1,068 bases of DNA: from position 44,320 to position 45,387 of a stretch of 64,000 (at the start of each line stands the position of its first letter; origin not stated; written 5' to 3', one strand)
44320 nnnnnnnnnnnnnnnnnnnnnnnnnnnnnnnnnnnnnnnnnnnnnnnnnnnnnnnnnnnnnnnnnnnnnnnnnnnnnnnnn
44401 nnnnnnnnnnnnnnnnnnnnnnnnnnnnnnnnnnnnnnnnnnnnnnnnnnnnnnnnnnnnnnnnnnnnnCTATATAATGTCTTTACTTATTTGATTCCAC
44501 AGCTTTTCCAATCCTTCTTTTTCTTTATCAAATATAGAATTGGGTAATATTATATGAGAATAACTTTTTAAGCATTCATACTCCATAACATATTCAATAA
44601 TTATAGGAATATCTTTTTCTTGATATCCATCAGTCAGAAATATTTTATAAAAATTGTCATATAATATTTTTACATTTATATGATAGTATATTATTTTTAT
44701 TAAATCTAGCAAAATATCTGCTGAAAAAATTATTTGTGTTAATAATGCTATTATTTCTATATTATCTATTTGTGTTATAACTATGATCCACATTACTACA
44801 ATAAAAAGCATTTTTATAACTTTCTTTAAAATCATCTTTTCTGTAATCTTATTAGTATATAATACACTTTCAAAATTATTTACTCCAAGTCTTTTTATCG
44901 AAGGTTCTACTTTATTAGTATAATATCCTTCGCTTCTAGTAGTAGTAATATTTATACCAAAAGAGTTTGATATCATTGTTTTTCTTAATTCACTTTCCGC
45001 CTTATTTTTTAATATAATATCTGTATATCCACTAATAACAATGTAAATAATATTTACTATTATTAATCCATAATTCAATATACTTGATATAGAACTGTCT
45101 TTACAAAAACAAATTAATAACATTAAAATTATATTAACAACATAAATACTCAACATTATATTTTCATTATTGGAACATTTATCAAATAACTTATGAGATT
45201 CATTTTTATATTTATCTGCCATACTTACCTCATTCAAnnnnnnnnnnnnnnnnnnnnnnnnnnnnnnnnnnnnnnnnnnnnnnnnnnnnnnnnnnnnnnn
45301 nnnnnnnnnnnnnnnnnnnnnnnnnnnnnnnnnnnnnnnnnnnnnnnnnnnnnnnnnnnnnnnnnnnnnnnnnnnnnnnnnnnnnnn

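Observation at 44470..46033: Minimal CBASS-like pair: SMODS nucleotidyltransferase + four-TM membrane protein, carried as element cargo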

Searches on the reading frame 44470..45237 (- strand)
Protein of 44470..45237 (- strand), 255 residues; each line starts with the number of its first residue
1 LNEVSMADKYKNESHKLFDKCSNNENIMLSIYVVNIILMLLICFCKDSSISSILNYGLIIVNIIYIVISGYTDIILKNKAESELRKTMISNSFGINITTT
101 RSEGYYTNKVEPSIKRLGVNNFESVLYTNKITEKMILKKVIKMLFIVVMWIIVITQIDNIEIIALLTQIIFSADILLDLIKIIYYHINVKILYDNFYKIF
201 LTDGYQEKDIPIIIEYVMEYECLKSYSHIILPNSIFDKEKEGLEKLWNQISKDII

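Call 3: search_protein_families(library=pfam, proteins=[window:44470-45237:-], max_evalue=1)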
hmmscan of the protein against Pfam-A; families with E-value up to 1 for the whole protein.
window:44470-45237:- (255 aa): 1 family
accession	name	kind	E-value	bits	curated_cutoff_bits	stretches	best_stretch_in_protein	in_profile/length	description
PF03899.21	ATP-synt_I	-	0.067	14.1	25.1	1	123-166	51-95/99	ATP synthase I chain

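Call 4: search_protein_families(library=padloc, proteins=[window:44470-45237:-], max_evalue=1)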
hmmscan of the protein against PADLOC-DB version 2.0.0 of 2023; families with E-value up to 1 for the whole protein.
window:44470-45237:- (255 aa): 2 families
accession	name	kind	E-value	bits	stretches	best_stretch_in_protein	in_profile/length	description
PDLC00719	Effector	-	7.5e-48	161.1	1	15-254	9-254/256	4TM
PDLC00726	Effector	-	6.9e-28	95.8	1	16-252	9-253/258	4TM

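Call 5: search_protein_families(library=ncbifam, proteins=[window:44470-45237:-], max_evalue=1)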
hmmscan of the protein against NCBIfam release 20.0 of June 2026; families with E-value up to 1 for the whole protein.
window:44470-45237:- (255 aa): 0 families

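Call 9: search_solved_structures(query=window:44470-45237:-, max_evalue=10)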
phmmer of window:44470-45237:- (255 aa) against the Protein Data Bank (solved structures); distinct sequences matched with E-value up to 10: 1.
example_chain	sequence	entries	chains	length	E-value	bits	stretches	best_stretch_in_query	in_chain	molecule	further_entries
4dji_A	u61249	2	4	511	0.91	12.2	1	144-224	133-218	Probable glutamate/gamma-aminobutyrate antiporter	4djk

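Call 10: find_homologous_proteins(query=window:44470-45237:-)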
Query window:44470-45237:- (255 aa): 36 proteins with E <= 0.001 among 596 candidates.
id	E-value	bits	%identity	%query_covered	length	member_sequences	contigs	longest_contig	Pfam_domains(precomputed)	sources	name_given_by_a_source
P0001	8.2e-144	495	96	98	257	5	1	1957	-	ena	-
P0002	4.5e-140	483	91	98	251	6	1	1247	-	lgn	-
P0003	1.0e-139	482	92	98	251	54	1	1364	-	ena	-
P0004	2.4e-135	468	89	98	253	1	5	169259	-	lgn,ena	-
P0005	2.9e-135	467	89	98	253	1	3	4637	-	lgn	-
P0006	3.3e-135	467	89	98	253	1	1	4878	-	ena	-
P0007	3.8e-135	467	89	98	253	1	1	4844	-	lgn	-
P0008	1.0e-134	466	89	98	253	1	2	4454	-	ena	-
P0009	1.8e-134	465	88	97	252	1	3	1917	-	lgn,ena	-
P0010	3.9e-134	464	88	98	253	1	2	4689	-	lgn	-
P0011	5.3e-134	463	88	98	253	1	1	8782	-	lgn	-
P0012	6.0e-134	463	88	98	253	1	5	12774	-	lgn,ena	-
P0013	4.4e-133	460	88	98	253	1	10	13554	-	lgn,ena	-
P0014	9.0e-133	459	88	98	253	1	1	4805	-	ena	-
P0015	1.3e-131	455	85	98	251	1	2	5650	-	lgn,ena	-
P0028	8.1e-100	351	65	98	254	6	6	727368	-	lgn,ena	-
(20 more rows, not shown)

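Call 38: find_homologous_proteins(query=A3, max_evalue=0.001)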
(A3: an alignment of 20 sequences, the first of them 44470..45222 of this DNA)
Query A3 (20 sequences) (250 aa, profile of the alignment): 41 proteins with E <= 0.001 among 5805 candidates.
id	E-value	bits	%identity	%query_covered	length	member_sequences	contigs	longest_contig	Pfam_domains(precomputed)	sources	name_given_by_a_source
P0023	1.4e-132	459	68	100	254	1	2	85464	-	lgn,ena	-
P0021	1.6e-132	458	68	100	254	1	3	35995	-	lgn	-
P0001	1.9e-132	458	96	100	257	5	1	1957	-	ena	-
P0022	2.2e-132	458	68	100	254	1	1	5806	-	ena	-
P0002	3.7e-132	457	91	100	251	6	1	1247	-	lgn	-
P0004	5.3e-132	457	89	100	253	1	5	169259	-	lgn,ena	-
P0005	6.6e-132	456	89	100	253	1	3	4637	-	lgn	-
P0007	1.1e-131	456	89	100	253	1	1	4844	-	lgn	-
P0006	1.2e-131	456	89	100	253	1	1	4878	-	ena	-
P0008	1.3e-131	455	89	100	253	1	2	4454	-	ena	-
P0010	2.1e-131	455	88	100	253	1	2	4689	-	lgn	-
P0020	4.3e-131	454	68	100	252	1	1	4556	-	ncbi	-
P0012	5.3e-131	453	88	100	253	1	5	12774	-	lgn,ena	-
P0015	6.2e-131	453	85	100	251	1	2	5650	-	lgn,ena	-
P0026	9.3e-131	453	65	100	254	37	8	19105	-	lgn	-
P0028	3.3e-129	448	65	100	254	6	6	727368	-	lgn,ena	-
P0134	2.9e-70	254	47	100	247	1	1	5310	-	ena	-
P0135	1.5e-47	180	37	94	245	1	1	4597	-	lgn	-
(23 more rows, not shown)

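Call 47: search_protein_representatives(alignment_id=A3)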
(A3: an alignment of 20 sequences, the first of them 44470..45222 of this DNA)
Query: 20 sequences, 254 profile positions. Proteins with E-value up to 0.001 (for the whole library): 619; up to 1e-10: 444; up to 1e-30: 45. The best 150 are listed.
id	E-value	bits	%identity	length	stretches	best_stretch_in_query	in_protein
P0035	3.6e-121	419.5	-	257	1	1-253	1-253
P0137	1.7e-73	263.3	-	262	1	1-250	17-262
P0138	3.9e-52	193.3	-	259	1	2-252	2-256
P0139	4.9e-51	189.7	-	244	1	3-250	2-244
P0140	2.1e-50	187.6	-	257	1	1-250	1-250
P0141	2.4e-50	187.4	-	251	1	4-252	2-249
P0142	4.2e-50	186.7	-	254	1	21-250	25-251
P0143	1.2e-46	175.3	-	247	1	1-249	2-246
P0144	2.3e-43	164.6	-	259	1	4-252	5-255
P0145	5.4e-42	160.1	-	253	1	16-251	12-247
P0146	8.8e-42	159.4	-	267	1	1-253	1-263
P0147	2.5e-40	154.6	-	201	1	3-187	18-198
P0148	3.5e-40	154.1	-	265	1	13-252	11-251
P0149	1.0e-39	152.6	-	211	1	3-211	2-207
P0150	9.1e-38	146.2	-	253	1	6-251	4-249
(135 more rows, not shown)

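Call 49: predict_structure(alignment_id=A4)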
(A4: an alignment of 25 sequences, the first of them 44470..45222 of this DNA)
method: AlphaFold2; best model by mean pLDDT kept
length: 250 residues; sequences in the alignment: 25
mean_pLDDT: 80.2   pTM: 0.76
mean pLDDT of the five models: 80.2, 80.0, 79.4, 78.8, 77.4
residues with pLDDT >= 90: 54; 70-90: 158; 50-70: 32; < 50: 6
segments of 3 or more residues with pLDDT < 50: 2-4
pLDDT, mean of each block of 10 residues (from residue 1): 55 77 80 75 79 83 82 81 76 56 71 90 91 85 78 72 66 86 97 93 93 91 76 86 87
secondary structure, 60 per line:
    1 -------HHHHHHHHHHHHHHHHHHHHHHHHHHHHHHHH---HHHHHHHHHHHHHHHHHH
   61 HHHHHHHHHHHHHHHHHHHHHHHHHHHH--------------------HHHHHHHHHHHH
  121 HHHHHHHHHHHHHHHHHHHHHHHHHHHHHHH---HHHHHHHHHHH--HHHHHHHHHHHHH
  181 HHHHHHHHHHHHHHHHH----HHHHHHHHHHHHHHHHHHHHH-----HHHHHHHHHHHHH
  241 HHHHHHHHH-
elements in order: H8-39 H43-88 H109-151 H155-165 H168-197 H202-222 H228-249

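Call 52: search_protein_families(library=pfam, alignment_id=A6, max_evalue=0.01)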
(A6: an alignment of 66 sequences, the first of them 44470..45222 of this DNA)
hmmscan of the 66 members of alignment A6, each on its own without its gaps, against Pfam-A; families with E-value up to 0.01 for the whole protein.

A. member 1, window:44470-45222:- (250 aa): 0 families

B. families by the number of members that match (of 66 scanned): 6 families
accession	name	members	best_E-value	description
PF22251.1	PFF1_TM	1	0.00016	Vacuolar membrane protease, transmembrane domain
PF12650.12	DUF3784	1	0.00047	Domain of unknown function (DUF3784)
PF20990.2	DUF2207_C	1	0.0008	Predicted membrane protein (DUF2207) C-terminal domain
PF14297.12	Lin1244_N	1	0.0019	Lin1244/Lin1753-like, N-terminal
PF13664.11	DUF4149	1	0.0046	Domain of unknown function (DUF4149)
PF22990.1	ABHD16_N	1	0.007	Phosphatidylserine Lipase ABHD16 N-terminal domain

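Call 54: fold_search(model_id=the predicted structure, library=pdb)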
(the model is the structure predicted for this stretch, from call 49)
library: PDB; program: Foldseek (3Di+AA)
matches with E <= 10: 219; with E <= 0.001: 0
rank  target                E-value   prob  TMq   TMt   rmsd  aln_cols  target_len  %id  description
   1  9dzd                  2.1e-01  0.72  0.31  0.28  11.7       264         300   14  PvRBP2b N-terminal domain stabilised mutant WHT2484 (released 2025-02-26)
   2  6wqo_A                2.3e-01  0.66  0.32  0.29  11.7       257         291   14  Plasmodium vivax reticulocyte binding protein 2b (PvRBP2b) bound to human monoclonal antibody 283284 (released 2021-01-27)
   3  6wty_A                2.8e-01  0.66  0.33  0.29  10.7       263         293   16  Plasmodium vivax reticulocyte binding protein 2b (PvRBP2b) bound to human monoclonal antibody 253245 (released 2021-01-27)
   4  6woz_G                3.6e-01  0.63  0.34  0.31  11.4       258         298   14  Plasmodium vivax reticulocyte binding protein 2b (PvRBP2b) bound to human monoclonal antibody 251249 (released 2021-01-27)
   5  6wn1_A                4.0e-01  0.54  0.31  0.28  11.4       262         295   12  Plasmodium vivax reticulocyte binding protein 2b (PvRBP2b) bound to human monoclonal antibody 241242 (released 2021-01-27)
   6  3o1i_B                4.2e-01  0.25  0.20  0.19  30.3       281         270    6  Crystal Structure of the TorS sensor domain - TorT complex in the absence of ligand (released 2011-12-21)
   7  6wty_D                5.5e-01  0.47  0.32  0.30  11.7       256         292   16  Plasmodium vivax reticulocyte binding protein 2b (PvRBP2b) bound to human monoclonal antibody 253245 (released 2021-01-27)
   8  6wqo_D                5.8e-01  0.57  0.35  0.31  10.4       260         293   14  Plasmodium vivax reticulocyte binding protein 2b (PvRBP2b) bound to human monoclonal antibody 283284 (released 2021-01-27)
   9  7sgr_A                6.1e-01  0.41  0.30  0.13  28.7       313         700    9  Structure of hemolysin A secretion system HlyB/D complex (released 2022-09-14)
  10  3o1i_A                7.0e-01  0.21  0.20  0.19  31.3       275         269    5  Crystal Structure of the TorS sensor domain - TorT complex in the absence of ligand (released 2011-12-21)
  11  7cbc_A                8.0e-01  0.66  0.40  0.33  14.8       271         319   11  Crystal structure of a de novo designed switch protein caging a hemagglutinin binder (released 2020-12-23)
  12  6wty_J                8.0e-01  0.41  0.34  0.31  11.5       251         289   14  Plasmodium vivax reticulocyte binding protein 2b (PvRBP2b) bound to human monoclonal antibody 253245 (released 2021-01-27)
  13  6wty_G                8.0e-01  0.35  0.31  0.28  11.6       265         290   14  Plasmodium vivax reticulocyte binding protein 2b (PvRBP2b) bound to human monoclonal antibody 253245 (released 2021-01-27)
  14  4z8n_A                8.4e-01  0.54  0.35  0.31  13.2       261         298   12  Crystal structure of the erythrocyte-binding domain from Plasmodium vivax reticulocyte-binding protein 2a (PvRBP2a) (released 2015-12-16)
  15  9dzc_A                8.4e-01  0.41  0.33  0.30  11.6       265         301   12  PvRBP2b N-terminal domain stabilised mutant WHT2483 (released 2025-02-26)
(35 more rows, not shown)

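Call 75: find_encoding_contigs(protein=P0028, flank=6000, max_places=2)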
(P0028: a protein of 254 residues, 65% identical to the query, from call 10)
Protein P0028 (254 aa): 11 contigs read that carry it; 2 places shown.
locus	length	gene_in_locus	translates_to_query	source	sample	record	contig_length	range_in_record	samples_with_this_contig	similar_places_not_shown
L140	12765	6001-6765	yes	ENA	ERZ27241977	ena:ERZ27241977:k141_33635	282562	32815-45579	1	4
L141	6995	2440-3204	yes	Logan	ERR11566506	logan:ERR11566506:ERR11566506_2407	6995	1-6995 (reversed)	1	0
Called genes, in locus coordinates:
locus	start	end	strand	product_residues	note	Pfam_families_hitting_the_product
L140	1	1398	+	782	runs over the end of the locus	PF08487:VIT, PF13757:VIT_2, PF13768:VWA_3, PF00092:VWA, PF13519:VWA_2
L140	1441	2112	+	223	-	PF00300:His_Phos_1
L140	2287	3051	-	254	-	PF00719:Pyrophosphatase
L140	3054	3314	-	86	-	-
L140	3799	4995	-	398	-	PF14659:Phage_int_SAM_3, PF00589:Phage_integrase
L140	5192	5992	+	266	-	PF18144:SMODS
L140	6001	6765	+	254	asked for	-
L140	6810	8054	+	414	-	-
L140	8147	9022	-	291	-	PF19553:DUF6076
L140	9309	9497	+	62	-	PF12728:HTH_17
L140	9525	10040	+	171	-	PF09681:Phage_rep_org_N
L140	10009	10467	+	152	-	-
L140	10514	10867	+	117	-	-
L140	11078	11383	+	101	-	PF21983:NikA-like, PF05713:MobC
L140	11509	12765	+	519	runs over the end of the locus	PF12161:HsdM_N, PF02384:N6_Mtase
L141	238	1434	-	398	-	PF14659:Phage_int_SAM_3, PF00589:Phage_integrase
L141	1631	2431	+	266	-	PF18144:SMODS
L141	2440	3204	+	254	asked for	-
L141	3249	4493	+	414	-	-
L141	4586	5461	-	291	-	PF19553:DUF6076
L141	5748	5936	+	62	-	PF12728:HTH_17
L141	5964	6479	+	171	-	PF09681:Phage_rep_org_N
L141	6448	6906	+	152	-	-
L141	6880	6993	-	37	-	?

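Call 76: find_encoding_contigs(protein=P0134, flank=6000, max_places=2)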
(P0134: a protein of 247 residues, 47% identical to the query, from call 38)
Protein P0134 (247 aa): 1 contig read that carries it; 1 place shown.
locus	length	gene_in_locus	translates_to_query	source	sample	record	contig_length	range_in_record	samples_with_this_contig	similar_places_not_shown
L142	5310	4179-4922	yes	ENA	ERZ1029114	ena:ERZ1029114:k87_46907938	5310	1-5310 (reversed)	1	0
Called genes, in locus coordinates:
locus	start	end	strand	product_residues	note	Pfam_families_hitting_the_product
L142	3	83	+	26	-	?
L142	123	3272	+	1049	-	PF00580:UvrD-helicase, PF13086:AAA_11 (weak), PF13245:AAA_19, PF13604:AAA_30 (faint), PF01443:Viral_helicase1 (faint), PF13361:UvrD_C, PF13538:UvrD_C_2 (faint)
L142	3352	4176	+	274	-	PF18144:SMODS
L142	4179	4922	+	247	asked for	-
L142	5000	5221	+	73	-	-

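Call 77: find_encoding_contigs(protein=P0135, flank=6000, max_places=2)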
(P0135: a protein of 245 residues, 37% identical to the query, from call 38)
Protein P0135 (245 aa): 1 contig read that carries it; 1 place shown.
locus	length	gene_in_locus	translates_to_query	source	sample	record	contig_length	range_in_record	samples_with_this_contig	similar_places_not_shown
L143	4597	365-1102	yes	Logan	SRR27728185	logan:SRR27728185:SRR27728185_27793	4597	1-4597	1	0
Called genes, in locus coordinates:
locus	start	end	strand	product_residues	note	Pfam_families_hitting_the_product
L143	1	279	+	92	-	?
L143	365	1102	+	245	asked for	-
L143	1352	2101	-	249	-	-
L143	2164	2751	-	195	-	PF00574:CLP_protease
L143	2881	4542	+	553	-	PF00485:PRK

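Call 95: fold_search(model_id=the predicted structure, library=viral)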
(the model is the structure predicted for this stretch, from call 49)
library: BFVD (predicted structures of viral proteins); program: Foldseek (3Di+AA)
matches with E <= 10: 175; with E <= 0.001: 0
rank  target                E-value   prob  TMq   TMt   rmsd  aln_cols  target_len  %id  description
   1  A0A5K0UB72            3.7e-01  0.80  0.37  0.21  25.4       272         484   12  Uncharacterized protein [Yasminevirus sp. GU-2018]
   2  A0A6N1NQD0            4.6e-01  0.90  0.38  0.37  12.6       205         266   14  Uncharacterized protein [Tupanvirus deep ocean]
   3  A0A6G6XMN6            6.7e-01  0.93  0.36  0.41  15.2       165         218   11  (no name in the UniProt tables at hand)
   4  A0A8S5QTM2            9.2e-01  0.25  0.28  0.07  23.9       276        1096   12  Minor tail protein [Phage sp. ctfRs3]
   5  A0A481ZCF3            9.7e-01  0.20  0.21  0.21  17.0       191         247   12  Uncharacterized protein [Pithovirus LCPAC304]
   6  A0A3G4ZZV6            1.0e+00  0.14  0.22  0.24  23.9       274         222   12  Uncharacterized protein [Harvfovirus sp.]
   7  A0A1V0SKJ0            1.1e+00  0.57  0.34  0.30  14.4       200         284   16  SMODS and SLOG-associating 2TM effector domain-containing protein [Klosneuvirus KNV1]
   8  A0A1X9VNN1            1.2e+00  0.75  0.38  0.35  15.7       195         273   12  Uncharacterized protein [Mimivirus AB-566-O17]
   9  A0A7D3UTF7            1.2e+00  0.63  0.37  0.33  11.9       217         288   13  SMODS and SLOG-associating 2TM effector domain-containing protein [Fadolivirus FV1/VV64]
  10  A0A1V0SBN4            1.2e+00  0.14  0.22  0.12  27.2       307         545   13  ABC transporter [Catovirus CTV1]
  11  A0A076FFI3            1.4e+00  0.23  0.29  0.30  14.6       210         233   13  SLATT domain-containing protein [Aureococcus anophagefferens virus]
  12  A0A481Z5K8            1.7e+00  0.14  0.21  0.24  11.4       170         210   15  Uncharacterized protein [Pithovirus LCPAC103]
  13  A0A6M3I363            1.7e+00  0.06  0.16  0.09  33.2       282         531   11  (no name in the UniProt tables at hand)
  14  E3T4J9                1.8e+00  0.57  0.38  0.21  15.5       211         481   13  Uncharacterized protein [Cafeteria roenbergensis virus (strain BV-PW1)]
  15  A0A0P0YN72            1.8e+00  0.14  0.23  0.23  19.9       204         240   11  (no name in the UniProt tables at hand)
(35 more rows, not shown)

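Call 100: search_dna_similar(query=window:44470-45222:-, collection=plasmids, mode=protein, max_rows=15, max_evalue=0.001)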
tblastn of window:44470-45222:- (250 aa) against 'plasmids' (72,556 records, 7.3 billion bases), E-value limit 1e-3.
Records with a match: 13; places in all: 13; records where one place covers at least 80% of the query: 1.
Best place of each record, by identity: <60% 13.
By first word of the organism name: Priestia 2; Staphylococcus 2; Rhizobium 2; Planococcus 1; Lactococcus 1; Bacillus 1; Acidiphilium 1; Methylocystis 1; Rhodopseudomonas 1; Hymenobacter 1.
By predicted mobility (MOB-suite, as given by PLSDB): non-mobilizable 7; conjugative 4; mobilizable 2.
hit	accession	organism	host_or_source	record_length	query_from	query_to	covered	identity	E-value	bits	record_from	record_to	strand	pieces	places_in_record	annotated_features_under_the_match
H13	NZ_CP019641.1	Planococcus lenghuensis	whole organism,crude oil-contamination ...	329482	13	249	95%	29.0%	7e-11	69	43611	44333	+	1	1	hypothetical protein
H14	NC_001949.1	Lactococcus lactis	-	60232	64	245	73%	32.1%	1e-17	89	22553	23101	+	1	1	hypothetical protein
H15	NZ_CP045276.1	Priestia megaterium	pure culture,Paper surface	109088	64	249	74%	29.1%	8e-15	81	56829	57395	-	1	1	hypothetical protein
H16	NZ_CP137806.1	Priestia megaterium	Bacillus megaterium assembly,Arshan ...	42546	64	249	74%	28.6%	1e-10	68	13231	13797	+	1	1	hypothetical protein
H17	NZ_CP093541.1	Staphylococcus hominis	Homo sapiens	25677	79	249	68%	29.4%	2e-14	79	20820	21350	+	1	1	hypothetical protein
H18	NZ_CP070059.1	Staphylococcus epidermidis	-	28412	79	249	68%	28.8%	3e-14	79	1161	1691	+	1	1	hypothetical protein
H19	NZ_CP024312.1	Rhizobium sp. NXC24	Phaseolus vulgaris,cell culture,plant ...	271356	74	244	68%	28.1%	9e-15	81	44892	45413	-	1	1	hypothetical protein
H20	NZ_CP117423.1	Bacillus cereus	-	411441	74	249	70%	27.2%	3e-10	67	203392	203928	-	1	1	hypothetical protein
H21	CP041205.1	Rhizobium sp. NIBRBAC000502774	Genome assembly,Coal mine soil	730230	68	249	73%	23.8%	9e-11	69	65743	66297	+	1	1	hypothetical protein | phosphatidylserine synthase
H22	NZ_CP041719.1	Acidiphilium multivorum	Cell culture,activated sludge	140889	71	242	69%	23.4%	5e-10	67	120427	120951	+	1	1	hypothetical protein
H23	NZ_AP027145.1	Methylocystis iwaonis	-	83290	73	242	68%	23.7%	3e-10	67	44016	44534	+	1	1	hypothetical protein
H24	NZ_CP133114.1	Rhodopseudomonas sp. BAL398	Cell culture,surface waters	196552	71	245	70%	22.5%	4e-10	67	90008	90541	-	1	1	hypothetical protein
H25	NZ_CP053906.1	Hymenobacter sp. BRD67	cell culture,soil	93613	70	247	71%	21.9%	8e-4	48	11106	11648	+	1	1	hypothetical protein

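Call 101: search_dna_similar(query=window:44470-45222:-, collection=phages, mode=protein, max_rows=15, max_evalue=0.001)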
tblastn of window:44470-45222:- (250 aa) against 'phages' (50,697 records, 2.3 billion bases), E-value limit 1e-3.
No match.
